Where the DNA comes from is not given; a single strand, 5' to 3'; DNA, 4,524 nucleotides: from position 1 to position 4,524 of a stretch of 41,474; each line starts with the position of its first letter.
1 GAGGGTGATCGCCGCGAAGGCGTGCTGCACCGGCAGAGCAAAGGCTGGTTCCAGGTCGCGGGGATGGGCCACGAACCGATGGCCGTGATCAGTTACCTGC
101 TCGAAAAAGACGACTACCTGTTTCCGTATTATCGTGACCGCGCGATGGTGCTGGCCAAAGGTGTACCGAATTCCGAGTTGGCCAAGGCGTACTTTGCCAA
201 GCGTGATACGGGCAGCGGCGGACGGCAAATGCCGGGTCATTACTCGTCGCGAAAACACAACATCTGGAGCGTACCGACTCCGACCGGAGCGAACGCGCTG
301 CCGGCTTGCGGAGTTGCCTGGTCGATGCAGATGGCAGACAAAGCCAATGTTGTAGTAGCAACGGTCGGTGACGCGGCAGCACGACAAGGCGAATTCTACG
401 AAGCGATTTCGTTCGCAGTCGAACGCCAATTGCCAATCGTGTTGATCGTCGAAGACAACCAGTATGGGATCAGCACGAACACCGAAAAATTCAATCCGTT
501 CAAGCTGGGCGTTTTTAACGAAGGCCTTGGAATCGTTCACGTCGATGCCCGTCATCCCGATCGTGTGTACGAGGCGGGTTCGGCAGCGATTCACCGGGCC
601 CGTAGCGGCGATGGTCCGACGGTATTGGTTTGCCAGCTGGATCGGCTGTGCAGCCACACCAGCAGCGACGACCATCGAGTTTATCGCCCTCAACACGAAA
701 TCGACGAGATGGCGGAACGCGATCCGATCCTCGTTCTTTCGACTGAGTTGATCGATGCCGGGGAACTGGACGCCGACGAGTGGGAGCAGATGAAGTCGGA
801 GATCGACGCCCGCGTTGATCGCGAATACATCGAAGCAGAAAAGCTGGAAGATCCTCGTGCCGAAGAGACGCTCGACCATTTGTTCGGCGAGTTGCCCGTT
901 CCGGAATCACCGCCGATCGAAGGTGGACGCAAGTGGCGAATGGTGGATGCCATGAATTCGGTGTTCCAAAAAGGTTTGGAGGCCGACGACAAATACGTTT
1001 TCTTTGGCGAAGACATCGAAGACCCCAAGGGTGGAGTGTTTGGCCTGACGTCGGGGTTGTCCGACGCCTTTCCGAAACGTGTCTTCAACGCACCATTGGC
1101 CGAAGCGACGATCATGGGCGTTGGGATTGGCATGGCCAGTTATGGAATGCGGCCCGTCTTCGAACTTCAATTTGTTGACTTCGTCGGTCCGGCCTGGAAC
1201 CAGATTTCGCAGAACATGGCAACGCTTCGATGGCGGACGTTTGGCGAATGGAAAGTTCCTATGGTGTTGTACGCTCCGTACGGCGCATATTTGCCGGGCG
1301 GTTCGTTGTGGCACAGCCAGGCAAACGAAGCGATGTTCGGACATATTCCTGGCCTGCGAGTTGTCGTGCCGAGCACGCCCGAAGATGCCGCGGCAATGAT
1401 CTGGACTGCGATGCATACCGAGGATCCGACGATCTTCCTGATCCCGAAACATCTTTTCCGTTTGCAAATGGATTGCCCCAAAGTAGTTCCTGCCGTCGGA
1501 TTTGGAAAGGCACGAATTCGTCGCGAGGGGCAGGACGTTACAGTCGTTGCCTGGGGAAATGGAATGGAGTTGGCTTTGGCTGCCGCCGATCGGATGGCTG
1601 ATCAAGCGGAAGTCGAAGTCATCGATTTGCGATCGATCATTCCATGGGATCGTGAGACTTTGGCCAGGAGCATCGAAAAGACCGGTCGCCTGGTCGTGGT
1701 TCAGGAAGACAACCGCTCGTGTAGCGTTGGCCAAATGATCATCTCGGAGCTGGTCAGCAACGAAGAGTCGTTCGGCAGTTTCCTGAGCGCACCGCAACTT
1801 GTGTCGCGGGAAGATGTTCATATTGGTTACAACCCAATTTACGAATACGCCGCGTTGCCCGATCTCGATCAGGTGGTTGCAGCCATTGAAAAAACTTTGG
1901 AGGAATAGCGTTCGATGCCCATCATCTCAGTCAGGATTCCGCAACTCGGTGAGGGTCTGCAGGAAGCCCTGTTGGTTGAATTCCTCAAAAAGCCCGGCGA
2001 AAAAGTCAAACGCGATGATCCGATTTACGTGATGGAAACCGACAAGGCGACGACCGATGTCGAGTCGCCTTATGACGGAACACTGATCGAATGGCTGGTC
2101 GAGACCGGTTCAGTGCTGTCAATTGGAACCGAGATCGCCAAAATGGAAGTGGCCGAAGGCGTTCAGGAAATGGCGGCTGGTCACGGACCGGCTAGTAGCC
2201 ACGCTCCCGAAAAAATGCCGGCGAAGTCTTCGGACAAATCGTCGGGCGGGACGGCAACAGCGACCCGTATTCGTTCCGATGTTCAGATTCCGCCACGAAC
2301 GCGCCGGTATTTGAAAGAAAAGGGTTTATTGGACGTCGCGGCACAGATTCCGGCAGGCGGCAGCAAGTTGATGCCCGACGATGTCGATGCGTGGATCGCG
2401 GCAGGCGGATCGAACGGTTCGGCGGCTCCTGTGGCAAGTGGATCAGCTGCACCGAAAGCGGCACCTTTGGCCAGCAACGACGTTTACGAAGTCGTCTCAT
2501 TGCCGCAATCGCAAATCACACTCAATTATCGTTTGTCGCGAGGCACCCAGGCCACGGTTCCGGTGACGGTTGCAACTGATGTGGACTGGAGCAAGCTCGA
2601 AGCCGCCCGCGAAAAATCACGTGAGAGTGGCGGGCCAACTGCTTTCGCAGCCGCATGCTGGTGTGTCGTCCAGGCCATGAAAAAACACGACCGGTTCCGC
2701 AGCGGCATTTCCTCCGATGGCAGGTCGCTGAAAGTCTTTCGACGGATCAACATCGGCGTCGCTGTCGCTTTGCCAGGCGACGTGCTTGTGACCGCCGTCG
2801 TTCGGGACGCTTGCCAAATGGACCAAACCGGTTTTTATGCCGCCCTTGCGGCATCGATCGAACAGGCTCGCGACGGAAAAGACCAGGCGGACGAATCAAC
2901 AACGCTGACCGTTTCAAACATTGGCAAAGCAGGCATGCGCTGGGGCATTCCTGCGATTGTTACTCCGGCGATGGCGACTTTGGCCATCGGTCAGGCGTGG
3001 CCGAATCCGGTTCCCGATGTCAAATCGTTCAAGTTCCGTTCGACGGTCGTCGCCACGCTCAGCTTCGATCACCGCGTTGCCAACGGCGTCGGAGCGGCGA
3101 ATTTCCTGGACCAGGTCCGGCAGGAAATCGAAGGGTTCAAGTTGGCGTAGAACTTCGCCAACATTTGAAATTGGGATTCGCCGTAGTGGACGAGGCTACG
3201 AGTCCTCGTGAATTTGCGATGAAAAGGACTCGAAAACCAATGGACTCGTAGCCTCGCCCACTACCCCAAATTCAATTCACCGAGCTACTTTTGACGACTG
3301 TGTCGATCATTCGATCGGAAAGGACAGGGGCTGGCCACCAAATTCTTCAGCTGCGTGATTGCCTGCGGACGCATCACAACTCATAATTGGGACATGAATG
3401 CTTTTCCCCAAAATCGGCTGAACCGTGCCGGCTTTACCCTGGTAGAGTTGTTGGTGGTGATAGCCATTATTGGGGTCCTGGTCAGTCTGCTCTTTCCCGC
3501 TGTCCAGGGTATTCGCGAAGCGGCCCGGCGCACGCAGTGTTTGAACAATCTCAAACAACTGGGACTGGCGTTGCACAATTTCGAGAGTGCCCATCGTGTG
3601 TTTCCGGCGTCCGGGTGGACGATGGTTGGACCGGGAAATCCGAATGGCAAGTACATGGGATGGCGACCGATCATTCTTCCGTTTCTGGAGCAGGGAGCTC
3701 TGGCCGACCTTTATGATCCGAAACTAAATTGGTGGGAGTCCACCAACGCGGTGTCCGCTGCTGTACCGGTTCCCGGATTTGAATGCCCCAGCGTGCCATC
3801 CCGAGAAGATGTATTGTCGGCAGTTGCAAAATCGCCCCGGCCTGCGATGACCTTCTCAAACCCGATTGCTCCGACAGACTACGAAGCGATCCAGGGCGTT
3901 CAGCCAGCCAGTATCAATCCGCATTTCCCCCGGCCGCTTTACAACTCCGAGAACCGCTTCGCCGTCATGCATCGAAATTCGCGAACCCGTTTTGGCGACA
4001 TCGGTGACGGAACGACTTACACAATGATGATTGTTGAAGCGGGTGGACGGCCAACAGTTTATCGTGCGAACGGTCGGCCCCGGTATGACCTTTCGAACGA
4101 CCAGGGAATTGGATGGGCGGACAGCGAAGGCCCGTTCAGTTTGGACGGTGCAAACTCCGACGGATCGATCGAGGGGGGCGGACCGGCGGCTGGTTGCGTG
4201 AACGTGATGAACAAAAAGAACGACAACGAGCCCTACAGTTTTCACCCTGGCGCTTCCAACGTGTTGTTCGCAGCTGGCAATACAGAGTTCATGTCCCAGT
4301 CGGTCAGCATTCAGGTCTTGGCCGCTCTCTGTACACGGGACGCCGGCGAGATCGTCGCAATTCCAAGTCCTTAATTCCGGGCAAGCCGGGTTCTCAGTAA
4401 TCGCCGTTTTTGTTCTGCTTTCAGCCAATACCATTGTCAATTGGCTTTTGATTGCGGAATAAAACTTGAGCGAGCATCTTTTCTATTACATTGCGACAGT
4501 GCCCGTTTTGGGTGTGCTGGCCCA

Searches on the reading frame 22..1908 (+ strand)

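Call 25: search_protein_families(library=pfam, proteins=[window:22-1908:+], max_evalue=0.001)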
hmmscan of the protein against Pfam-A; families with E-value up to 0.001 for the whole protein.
window:22-1908:+ (628 aa): 5 families
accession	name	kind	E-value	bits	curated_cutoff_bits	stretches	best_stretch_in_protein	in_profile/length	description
PF00676.26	E1_dh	-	1.3e-51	175.8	22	1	4-278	19-297/300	Dehydrogenase E1 component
PF02779.29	Transket_pyr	-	5.4e-31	108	27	1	306-480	4-173/174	Transketolase, pyrimidine binding domain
PF02780.25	Transketolase_C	-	2.4e-25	89.3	25.9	1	495-599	1-104/124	Transketolase, C-terminal domain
PF13292.11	DXP_synthase_N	-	2.8e-07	30.5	21.2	1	95-154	120-179/274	1-deoxy-D-xylulose-5-phosphate synthase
PF02775.26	TPP_enzyme_C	-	0.00027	21.2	21.9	0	97-150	35-86/151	Thiamine pyrophosphate enzyme, C-terminal TPP binding domain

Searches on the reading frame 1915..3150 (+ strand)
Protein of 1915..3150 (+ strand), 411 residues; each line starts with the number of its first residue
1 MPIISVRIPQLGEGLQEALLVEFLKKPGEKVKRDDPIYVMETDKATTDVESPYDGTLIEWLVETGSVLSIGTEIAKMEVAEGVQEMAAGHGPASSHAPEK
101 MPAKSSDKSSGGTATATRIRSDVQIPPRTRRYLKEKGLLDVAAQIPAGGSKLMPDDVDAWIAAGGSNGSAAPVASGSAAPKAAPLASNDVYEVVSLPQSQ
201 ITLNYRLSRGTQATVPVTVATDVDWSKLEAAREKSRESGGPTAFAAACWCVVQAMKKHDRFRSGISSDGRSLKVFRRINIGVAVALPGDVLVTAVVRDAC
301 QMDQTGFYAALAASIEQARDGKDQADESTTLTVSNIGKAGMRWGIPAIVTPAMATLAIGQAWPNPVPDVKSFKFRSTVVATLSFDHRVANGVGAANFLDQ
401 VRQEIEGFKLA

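Call 25: search_protein_families(library=pfam, proteins=[window:1915-3150:+], max_evalue=0.001)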
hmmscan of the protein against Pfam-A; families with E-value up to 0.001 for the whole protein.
window:1915-3150:+ (411 aa): 2 families
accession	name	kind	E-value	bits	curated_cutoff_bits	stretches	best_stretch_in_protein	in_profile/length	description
PF00198.28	2-oxoacid_dh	-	1.6e-36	126.4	23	1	192-408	5-227/232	2-oxoacid dehydrogenases acyltransferase (catalytic domain)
PF00364.28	Biotin_lipoyl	-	4.3e-17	62.2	22.1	1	6-77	3-73/73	Biotin-requiring enzyme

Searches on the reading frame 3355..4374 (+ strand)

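Call 25: search_protein_families(library=pfam, proteins=[window:3355-4374:+], max_evalue=0.001)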
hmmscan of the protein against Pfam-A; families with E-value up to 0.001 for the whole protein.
window:3355-4374:+ (339 aa): 2 families
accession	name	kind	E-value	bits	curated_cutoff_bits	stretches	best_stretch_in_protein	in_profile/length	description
PF07596.16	SBP_bac_10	-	3e-48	165.6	23.3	1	51-317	1-265/268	Protein of unknown function (DUF1559)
PF07963.17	N_methyl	-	7e-08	32.2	21.2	1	23-46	3-26/27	Prokaryotic N-terminal methylation motif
